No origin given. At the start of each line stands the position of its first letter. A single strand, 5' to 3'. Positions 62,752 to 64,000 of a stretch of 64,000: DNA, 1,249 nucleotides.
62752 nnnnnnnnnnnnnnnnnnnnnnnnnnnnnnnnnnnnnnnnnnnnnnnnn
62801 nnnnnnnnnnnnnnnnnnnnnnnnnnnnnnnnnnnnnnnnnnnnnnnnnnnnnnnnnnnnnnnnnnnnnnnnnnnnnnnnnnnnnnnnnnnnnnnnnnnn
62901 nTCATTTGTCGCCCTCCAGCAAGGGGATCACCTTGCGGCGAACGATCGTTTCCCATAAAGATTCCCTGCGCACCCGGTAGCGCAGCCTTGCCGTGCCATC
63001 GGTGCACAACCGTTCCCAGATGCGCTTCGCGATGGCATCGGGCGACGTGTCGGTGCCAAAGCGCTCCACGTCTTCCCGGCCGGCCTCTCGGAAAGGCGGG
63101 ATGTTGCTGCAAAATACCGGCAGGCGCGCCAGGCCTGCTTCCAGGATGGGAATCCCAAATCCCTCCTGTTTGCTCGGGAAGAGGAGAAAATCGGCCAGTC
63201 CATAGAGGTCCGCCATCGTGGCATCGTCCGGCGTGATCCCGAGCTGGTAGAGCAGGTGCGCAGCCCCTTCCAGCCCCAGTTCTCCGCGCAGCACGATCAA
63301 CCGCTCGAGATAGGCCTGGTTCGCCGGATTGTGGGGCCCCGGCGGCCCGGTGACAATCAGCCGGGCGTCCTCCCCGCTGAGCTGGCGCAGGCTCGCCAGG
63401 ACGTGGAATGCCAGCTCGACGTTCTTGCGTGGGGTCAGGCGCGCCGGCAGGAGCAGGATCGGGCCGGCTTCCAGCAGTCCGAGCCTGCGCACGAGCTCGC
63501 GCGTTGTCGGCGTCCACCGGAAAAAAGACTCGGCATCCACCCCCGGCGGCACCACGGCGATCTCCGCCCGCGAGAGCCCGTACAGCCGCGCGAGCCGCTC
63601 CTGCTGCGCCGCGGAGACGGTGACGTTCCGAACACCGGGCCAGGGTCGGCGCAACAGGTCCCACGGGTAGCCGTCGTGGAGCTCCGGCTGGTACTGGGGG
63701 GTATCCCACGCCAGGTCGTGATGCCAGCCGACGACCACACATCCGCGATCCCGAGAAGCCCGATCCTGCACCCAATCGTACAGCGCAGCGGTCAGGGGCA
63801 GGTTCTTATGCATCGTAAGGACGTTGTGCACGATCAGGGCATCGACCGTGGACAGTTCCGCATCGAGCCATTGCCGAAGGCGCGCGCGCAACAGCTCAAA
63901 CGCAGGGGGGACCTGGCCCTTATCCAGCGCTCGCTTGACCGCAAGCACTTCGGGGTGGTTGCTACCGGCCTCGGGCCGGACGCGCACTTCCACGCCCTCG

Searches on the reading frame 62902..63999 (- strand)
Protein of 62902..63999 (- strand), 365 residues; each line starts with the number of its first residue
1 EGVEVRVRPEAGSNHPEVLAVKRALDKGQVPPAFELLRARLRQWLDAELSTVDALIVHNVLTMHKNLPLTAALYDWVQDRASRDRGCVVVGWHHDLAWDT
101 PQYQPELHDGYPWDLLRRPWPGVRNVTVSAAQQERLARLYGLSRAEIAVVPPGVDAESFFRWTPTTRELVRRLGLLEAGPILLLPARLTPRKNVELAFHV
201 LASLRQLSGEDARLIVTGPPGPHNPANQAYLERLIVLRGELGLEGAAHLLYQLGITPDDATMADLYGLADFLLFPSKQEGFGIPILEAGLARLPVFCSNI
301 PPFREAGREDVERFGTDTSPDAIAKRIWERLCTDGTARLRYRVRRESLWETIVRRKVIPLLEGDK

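Call 80: search_protein_families(library=pfam, proteins=[window:62902-63999:-], max_evalue=0.0001)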
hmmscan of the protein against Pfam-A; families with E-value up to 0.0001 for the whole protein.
window:62902-63999:- (365 aa): 4 families
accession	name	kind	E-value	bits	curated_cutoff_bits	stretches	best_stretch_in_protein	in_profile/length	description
PF00534.26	Glycos_transf_1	-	3.5e-19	69.4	26.4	1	172-328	8-153/172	Glycosyl transferases group 1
PF13692.12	Glyco_trans_1_4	-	1.4e-13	51.8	27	1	180-328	2-137/142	Glycosyl transferases group 1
PF20706.3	GT4-conflict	-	6.5e-08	32.4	26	1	176-299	194-312/385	Family 4 Glycosyltransferase in conflict systems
PF13439.12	Glyco_transf_4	-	1.3e-07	32.2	28.5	1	38-157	61-169/170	Glycosyltransferase Family 4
